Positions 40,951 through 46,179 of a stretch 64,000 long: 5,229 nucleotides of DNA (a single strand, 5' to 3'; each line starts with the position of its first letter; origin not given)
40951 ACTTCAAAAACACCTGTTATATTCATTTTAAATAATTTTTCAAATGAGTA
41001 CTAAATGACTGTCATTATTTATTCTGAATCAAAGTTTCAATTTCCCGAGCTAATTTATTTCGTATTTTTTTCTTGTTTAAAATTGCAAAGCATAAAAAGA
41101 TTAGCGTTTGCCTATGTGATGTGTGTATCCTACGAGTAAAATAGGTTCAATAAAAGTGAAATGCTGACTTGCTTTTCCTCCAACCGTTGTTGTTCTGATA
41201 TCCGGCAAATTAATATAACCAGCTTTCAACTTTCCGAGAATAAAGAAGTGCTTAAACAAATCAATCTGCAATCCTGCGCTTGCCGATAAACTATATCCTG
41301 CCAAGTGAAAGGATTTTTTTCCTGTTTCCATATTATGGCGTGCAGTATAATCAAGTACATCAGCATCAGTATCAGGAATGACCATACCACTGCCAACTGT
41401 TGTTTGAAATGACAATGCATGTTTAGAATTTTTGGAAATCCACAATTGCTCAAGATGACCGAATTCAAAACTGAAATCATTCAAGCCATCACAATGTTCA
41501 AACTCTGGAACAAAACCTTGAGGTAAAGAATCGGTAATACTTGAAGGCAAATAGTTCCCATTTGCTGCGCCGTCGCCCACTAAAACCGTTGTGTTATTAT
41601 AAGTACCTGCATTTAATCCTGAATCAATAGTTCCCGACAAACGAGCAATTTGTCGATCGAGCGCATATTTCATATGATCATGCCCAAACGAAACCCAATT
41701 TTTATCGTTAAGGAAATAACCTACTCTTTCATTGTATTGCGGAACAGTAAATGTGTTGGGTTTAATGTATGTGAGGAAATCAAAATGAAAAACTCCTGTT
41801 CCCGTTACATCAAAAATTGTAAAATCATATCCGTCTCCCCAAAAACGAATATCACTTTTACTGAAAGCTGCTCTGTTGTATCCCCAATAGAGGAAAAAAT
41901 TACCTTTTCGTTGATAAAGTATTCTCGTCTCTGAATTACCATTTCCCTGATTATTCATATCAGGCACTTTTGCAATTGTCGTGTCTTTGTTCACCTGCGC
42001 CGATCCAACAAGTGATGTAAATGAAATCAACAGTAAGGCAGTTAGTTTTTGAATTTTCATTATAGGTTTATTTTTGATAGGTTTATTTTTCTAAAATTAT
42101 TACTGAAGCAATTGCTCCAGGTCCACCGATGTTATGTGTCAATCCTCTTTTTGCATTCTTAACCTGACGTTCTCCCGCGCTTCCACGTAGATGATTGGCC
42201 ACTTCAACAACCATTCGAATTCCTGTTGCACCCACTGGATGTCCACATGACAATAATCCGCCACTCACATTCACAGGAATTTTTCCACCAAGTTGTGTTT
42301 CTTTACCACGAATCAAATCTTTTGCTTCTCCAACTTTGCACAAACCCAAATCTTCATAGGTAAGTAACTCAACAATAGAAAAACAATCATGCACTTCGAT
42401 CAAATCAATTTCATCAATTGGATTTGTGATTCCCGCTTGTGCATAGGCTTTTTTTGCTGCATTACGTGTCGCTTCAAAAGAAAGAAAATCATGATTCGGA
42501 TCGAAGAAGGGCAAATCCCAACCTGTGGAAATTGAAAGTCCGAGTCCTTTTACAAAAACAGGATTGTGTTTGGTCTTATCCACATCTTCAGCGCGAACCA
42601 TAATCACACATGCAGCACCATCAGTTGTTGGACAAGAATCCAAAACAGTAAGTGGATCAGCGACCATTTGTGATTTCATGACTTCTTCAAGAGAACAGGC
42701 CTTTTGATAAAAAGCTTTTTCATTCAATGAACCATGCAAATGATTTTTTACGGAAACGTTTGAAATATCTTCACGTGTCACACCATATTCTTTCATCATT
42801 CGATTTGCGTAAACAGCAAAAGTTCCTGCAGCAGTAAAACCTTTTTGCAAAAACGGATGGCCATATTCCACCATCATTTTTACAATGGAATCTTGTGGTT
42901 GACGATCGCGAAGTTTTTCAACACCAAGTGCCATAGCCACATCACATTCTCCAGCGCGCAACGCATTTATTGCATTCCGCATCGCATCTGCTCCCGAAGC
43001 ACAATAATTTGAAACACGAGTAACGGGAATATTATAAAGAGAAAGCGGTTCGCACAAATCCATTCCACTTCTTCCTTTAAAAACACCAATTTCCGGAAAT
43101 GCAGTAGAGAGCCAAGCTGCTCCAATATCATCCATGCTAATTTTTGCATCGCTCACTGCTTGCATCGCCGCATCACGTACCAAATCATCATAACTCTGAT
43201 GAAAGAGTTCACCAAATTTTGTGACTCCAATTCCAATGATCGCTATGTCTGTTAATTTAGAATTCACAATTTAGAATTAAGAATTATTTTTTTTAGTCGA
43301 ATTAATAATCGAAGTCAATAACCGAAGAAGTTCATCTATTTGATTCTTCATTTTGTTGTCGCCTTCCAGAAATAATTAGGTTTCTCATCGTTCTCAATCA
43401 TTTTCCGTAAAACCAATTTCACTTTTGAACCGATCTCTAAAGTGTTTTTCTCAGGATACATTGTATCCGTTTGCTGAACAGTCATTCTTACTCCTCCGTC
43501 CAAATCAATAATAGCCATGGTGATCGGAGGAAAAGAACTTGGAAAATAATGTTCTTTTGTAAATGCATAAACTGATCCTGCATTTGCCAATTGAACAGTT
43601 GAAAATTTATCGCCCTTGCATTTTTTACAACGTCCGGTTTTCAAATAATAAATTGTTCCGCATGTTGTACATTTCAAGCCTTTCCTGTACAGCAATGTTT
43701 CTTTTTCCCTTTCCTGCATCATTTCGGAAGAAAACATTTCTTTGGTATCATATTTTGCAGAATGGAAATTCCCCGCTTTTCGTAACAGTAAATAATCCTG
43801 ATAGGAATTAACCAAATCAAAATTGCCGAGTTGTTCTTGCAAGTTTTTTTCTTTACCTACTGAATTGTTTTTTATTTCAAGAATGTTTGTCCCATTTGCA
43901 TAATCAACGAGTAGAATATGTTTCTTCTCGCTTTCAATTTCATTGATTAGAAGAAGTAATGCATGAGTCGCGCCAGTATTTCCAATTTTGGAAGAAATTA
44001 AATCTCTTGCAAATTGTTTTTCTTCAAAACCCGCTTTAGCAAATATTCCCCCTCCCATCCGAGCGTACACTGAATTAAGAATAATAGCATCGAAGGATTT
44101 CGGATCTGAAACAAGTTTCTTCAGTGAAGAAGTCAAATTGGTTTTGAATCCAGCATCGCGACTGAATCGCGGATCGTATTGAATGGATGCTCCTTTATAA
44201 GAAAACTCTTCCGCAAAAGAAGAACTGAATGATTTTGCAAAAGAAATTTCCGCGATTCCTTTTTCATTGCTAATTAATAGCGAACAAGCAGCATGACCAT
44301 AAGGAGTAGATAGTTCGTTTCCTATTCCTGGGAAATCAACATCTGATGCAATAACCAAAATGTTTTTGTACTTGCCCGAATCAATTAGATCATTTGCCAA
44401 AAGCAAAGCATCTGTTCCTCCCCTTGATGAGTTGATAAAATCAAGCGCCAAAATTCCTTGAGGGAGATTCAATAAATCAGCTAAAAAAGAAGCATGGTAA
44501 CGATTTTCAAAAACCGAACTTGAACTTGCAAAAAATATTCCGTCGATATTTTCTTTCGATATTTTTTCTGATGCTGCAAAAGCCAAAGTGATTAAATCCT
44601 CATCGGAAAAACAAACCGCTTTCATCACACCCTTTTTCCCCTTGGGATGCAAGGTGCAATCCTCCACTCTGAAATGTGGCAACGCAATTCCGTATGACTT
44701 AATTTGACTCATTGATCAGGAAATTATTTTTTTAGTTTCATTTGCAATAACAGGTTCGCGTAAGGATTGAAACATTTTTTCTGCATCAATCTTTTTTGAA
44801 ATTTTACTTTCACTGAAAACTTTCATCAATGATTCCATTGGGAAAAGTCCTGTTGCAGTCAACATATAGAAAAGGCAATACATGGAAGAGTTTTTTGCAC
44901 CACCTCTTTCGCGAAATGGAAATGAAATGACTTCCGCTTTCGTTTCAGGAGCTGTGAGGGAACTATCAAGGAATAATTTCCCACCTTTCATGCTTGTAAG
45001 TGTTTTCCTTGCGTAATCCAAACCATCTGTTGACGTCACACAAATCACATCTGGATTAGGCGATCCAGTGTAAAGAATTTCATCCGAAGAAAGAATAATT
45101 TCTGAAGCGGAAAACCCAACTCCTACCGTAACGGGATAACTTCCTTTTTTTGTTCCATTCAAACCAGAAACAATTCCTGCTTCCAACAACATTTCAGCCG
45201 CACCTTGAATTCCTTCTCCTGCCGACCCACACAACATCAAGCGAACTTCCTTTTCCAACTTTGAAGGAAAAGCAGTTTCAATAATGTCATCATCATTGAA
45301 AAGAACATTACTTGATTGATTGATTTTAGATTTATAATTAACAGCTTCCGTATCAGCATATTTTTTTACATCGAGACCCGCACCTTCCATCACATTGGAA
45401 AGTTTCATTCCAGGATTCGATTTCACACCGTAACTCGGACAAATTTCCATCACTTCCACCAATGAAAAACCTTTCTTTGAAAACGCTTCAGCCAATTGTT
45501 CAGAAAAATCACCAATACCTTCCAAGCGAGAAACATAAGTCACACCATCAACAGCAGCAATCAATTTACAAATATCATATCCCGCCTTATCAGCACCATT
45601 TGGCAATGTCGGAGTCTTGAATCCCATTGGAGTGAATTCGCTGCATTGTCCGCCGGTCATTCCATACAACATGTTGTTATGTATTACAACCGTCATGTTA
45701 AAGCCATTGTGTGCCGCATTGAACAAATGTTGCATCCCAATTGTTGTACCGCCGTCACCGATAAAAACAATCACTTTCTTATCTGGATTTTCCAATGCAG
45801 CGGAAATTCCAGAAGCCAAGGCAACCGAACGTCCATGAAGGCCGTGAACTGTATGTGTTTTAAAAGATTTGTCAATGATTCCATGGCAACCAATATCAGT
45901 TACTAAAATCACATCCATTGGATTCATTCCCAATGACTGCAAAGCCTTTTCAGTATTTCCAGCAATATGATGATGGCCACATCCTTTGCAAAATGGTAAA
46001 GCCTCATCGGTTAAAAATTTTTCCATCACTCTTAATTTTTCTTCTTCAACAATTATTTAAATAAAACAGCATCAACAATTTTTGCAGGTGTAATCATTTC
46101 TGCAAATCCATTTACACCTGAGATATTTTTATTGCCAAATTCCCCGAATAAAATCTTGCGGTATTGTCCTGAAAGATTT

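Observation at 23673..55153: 31.5-kb, 25-gene co-directional anaerobic 2-oxoacid / acyl-CoA catabolic supercluster with no assignable substrate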

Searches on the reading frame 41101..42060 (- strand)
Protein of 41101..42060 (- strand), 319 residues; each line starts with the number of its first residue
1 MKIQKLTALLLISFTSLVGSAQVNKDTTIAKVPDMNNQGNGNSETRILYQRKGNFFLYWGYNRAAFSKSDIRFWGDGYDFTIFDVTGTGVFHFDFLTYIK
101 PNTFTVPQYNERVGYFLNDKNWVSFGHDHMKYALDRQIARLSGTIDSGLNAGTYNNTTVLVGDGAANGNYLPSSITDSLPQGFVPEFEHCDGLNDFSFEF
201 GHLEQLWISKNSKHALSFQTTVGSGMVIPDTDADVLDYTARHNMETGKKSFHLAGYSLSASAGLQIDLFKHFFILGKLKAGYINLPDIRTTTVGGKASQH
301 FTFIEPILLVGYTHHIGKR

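Call 5: search_protein_families(library=pfam, proteins=[window:41101-42060:-], max_evalue=0.001)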
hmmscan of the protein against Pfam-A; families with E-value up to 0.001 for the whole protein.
window:41101-42060:- (319 aa): 0 families

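Call 34: search_protein_families(library=ncbifam, proteins=[window:41101-42060:-], max_evalue=1e-8)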
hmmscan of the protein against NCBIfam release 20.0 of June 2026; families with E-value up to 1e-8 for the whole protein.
window:41101-42060:- (319 aa): 0 families

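Call 71: search_protein_families(library=pfam, proteins=[window:41101-42060:-], max_evalue=5)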
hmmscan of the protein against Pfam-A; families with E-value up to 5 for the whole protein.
window:41101-42060:- (319 aa): 0 families

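Call 90: predict_structure(protein=window:41101-42060:-)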
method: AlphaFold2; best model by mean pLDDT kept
length: 319 residues; sequences in the alignment: 1
mean_pLDDT: 30.4   pTM: 0.18
mean pLDDT of the five models: 30.4, 25.7, 25.6, 24.6, 23.9
residues with pLDDT >= 90: 0; 70-90: 0; 50-70: 0; < 50: 319
segments of 3 or more residues with pLDDT < 50: 1-319
pLDDT, mean of each block of 10 residues (from residue 1): 44 40 36 36 40 39 30 27 27 26 24 27 29 29 25 27 26 31 32 31 32 33 28 36 34 27 28 30 28 25 24 26
secondary structure, 60 per line:
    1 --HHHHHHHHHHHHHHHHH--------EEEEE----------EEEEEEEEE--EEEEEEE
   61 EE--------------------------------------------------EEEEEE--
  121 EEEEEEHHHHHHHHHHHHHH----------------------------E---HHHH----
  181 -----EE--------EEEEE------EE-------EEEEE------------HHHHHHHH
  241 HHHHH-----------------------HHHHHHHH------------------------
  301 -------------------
elements in order: H3-19 E28-32 E43-51 E54-62 E113-118 E121-126 H127-140 H173-176 E196-200 E216-220 H233-245 H269-276

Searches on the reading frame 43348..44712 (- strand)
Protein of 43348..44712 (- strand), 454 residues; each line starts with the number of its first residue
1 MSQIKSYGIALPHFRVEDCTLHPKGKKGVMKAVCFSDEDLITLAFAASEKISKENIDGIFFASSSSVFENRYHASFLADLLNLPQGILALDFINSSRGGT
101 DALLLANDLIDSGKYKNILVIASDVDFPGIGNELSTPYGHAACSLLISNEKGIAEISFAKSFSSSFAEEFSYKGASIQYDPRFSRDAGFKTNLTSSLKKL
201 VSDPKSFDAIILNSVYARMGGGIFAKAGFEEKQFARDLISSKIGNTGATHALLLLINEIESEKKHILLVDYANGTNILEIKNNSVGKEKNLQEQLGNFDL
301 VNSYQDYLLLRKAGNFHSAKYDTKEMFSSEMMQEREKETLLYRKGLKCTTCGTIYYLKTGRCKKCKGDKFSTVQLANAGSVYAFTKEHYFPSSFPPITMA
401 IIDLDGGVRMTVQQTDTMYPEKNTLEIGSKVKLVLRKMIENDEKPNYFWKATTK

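Call 4: search_protein_families(library=pfam, proteins=[window:43348-44712:-], max_evalue=0.001)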
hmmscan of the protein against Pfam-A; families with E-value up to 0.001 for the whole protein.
window:43348-44712:- (454 aa): 2 families
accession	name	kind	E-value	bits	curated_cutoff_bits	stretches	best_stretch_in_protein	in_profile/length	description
PF01796.24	OB_ChsH2_C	-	3.1e-08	33.9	27.1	1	373-435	2-64/65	ChsH2, C-terminal OB-fold domain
PF08545.16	ACP_syn_III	-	0.00011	22.4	24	1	91-125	2-36/80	3-Oxoacyl-[acyl-carrier-protein (ACP)] synthase III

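Call 15: search_protein_families(library=ncbifam, proteins=[window:43348-44712:-], max_evalue=1e-10)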
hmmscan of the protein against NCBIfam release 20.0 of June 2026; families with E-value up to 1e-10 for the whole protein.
window:43348-44712:- (454 aa): 2 families
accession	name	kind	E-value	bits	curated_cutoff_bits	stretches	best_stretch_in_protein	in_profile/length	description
NF003274.0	PRK04262.1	equivalog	6.5e-26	91.2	244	1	3-275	4-299/347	hydroxymethylglutaryl-CoA synthase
TIGR00748.1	HMG_CoA_syn_Arc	equivalog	6e-14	52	353.35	1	29-312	39-338/345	hydroxymethylglutaryl-CoA synthase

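Call 59: search_solved_structures(query=window:43348-44712:-, max_evalue=0.001, show_alignments=2)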
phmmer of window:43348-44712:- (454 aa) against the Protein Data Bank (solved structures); distinct sequences matched with E-value up to 0.001: 13.
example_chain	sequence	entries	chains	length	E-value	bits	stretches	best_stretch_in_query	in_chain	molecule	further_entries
9skh_A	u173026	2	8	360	4.7e-13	52.2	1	28-276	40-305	2,4-diacetylphloroglucinol biosynthesis protein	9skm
5m3k_A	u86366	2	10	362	1.5e-12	50.6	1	30-275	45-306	PhlA | Hydroxymethylglutaryl-CoA synthase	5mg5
6esq_I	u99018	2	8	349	4.1e-07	32.7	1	26-277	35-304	HydroxyMethylGlutaryl-CoA synthase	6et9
9vbo_A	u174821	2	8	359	9.6e-07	31.5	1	4-169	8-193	3-oxoacyl-[acyl-carrier-protein (ACP)] synthase III, C-terminal domain protein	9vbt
6esq_E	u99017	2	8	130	1e-06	31.3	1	344-441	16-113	Pfam DUF35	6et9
7pxp_A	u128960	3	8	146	1.2e-06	31.2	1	327-443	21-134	Benzoylsuccinyl-CoA thiolase subunit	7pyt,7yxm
9skh_E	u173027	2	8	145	4.1e-05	26.1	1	326-442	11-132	2,4-diacetylphloroglucinol biosynthesis protein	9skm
3v4n_A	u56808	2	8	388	0.00016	24.1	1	36-155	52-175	HMG-CoA synthase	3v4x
6ok1_B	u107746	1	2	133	0.00023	23.6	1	347-431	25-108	ChsH2(DUF35)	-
1x9e_A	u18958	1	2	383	0.0004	22.8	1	36-155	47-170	HMG-CoA synthase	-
1ysl_A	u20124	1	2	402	0.00044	22.7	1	36-155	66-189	HMG-CoA synthase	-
3leh_A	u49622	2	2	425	0.00045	22.6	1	32-151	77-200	Putative hydroxymethylglutaryl-CoA synthase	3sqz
2hdb_A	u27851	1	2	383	0.00054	22.4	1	36-155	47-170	HMG-CoA synthase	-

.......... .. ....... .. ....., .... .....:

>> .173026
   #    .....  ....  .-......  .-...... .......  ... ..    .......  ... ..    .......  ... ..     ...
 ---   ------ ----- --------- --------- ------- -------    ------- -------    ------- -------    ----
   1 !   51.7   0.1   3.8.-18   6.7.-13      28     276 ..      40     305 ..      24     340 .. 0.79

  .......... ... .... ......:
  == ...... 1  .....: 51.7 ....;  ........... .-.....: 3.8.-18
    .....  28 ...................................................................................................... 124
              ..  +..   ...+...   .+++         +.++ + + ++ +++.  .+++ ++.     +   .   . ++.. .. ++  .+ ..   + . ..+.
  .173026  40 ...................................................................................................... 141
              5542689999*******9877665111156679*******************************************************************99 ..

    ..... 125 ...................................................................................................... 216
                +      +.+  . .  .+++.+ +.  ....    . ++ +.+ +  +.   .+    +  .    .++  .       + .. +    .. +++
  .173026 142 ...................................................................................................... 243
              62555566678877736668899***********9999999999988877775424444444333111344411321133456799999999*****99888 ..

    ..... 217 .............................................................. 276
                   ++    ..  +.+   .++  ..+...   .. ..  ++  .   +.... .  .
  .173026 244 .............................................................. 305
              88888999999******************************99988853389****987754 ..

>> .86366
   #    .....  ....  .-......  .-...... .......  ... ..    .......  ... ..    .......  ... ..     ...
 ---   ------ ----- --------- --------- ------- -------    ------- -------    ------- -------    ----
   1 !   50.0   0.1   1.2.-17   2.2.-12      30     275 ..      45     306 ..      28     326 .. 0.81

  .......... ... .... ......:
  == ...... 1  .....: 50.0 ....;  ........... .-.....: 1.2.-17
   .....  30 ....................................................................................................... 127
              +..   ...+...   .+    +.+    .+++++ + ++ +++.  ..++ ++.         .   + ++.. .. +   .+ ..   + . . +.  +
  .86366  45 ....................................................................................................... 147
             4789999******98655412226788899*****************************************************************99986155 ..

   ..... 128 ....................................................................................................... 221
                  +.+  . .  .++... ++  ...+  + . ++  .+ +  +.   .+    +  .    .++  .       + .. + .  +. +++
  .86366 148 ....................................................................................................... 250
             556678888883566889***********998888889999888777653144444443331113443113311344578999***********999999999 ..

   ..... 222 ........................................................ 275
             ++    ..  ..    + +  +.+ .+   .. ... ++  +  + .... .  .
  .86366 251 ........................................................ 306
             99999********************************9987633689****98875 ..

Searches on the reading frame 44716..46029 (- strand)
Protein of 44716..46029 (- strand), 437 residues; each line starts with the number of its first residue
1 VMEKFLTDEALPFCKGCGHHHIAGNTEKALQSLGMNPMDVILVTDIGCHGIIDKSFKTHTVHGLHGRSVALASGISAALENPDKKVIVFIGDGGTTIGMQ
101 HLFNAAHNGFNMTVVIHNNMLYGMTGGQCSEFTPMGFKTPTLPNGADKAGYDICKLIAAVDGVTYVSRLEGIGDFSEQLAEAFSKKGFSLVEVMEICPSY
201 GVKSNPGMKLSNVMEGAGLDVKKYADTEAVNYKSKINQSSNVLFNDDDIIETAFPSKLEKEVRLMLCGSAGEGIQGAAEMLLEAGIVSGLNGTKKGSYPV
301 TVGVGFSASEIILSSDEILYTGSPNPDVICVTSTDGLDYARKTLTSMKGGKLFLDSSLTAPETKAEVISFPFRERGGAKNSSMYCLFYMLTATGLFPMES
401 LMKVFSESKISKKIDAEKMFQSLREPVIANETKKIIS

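Call 4: search_protein_families(library=pfam, proteins=[window:44716-46029:-], max_evalue=0.001)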
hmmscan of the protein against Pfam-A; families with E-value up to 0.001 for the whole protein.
window:44716-46029:- (437 aa): 2 families
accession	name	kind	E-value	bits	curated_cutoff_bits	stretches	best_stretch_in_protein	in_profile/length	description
PF02775.26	TPP_enzyme_C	-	3.8e-28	98.6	21.9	1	45-193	1-151/151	Thiamine pyrophosphate enzyme, C-terminal TPP binding domain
PF01558.24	POR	-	1.1e-06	29.4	27.4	1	270-405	1-150/173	Pyruvate ferredoxin/flavodoxin oxidoreductase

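Call 34: search_protein_families(library=ncbifam, proteins=[window:44716-46029:-], max_evalue=1e-8)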
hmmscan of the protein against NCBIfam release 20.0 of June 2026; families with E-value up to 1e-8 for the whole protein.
window:44716-46029:- (437 aa): 14 families
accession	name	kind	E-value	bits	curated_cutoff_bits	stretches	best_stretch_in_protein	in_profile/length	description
NF008820.0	PRK11866.1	equivalog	6.9e-41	140.5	402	1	6-226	10-232/287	2-oxoacid ferredoxin oxidoreductase subunit beta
TIGR02177.1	PorB_KorB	subfamily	3.2e-37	128.6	261.9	1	13-200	3-190/286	2-oxoacid:acceptor oxidoreductase, beta subunit, pyruvate/2-ketoisovalerate family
NF041171.1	Oxoac_fdxbeta_Archa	equivalog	2.1e-35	122.5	423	1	13-200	5-192/296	2-oxoacid:ferredoxin oxidoreductase subunit beta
NF007207.0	PRK09628.1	equivalog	3e-35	122.2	364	1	9-206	12-212/277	2-oxoglutarate ferredoxin oxidoreductase subunit beta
NF008821.0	PRK11869.1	equivalog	2.2e-32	112.1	438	1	10-200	13-203/286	2-oxoacid ferredoxin oxidoreductase subunit beta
NF008819.1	PRK11865.1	equivalog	1.5e-19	70.3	405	1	14-205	21-219/300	pyruvate synthase subunit PorB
NF008818.0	PRK11864.1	subfamily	5.1e-19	68.5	405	1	14-245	21-253/300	3-methyl-2-oxobutanoate dehydrogenase subunit beta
TIGR03336.1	IOR_alpha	equivalog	6.3e-14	51.2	650.9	1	13-197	358-531/595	indolepyruvate ferredoxin oxidoreductase subunit alpha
NF005485.1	PRK07092.1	equivalog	7.4e-12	44.8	493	1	55-194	389-517/523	benzoylformate decarboxylase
NF005470.0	PRK07064.1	equivalog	1.4e-10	40.9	495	1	61-193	402-527/552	thiamine pyrophosphate-binding protein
NF009122.0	PRK12474.1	subfamily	2.1e-09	36.8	835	1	65-194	391-517/518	hypothetical protein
NF005760.0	PRK07586.1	equivalog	2.4e-09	36.7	363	1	59-194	377-513/514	acetolactate synthase large subunit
NF006016.1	PRK08155.1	equivalog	3.5e-09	35.6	870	1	54-193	398-530/554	acetolactate synthase large subunit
NF006187.0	PRK08322.1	equivalog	9.8e-09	34.2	509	0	63-129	405-471/548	acetolactate synthase large subunit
